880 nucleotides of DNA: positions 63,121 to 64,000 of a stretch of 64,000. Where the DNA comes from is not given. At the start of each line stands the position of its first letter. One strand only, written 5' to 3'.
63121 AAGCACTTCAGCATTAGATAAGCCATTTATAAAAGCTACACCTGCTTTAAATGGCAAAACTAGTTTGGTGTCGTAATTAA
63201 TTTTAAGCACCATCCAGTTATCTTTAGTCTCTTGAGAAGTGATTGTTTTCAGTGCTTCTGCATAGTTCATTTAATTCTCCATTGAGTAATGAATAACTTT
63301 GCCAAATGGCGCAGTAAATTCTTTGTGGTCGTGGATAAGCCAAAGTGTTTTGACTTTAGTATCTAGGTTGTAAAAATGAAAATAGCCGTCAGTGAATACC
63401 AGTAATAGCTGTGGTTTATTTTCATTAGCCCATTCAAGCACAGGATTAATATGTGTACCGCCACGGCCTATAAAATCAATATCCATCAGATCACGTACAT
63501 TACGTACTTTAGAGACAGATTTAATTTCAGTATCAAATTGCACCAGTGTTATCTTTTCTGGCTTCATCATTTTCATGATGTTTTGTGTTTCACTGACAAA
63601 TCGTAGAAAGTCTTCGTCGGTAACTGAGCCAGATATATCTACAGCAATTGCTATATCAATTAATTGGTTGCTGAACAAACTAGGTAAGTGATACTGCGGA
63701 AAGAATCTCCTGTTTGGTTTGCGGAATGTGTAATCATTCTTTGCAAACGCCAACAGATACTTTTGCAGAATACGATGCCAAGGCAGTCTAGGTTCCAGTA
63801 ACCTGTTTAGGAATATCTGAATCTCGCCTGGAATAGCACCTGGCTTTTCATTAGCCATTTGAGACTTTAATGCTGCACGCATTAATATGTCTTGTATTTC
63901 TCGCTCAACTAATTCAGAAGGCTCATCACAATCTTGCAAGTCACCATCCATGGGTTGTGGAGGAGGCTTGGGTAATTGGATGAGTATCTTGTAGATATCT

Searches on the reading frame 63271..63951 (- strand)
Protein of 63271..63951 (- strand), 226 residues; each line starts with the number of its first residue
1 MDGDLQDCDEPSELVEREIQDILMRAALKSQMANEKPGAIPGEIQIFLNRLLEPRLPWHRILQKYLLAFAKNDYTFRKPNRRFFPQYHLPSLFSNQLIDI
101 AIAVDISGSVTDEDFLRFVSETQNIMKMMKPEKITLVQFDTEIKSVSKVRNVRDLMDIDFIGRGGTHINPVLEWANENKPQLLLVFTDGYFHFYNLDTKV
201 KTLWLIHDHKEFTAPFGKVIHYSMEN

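Call 24: find_encoding_contigs(protein=window:63271-63951:-, flank=10000, max_places=6)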
Protein window:63271-63951:- (226 aa): no gene with exactly this product is on record in the collection.
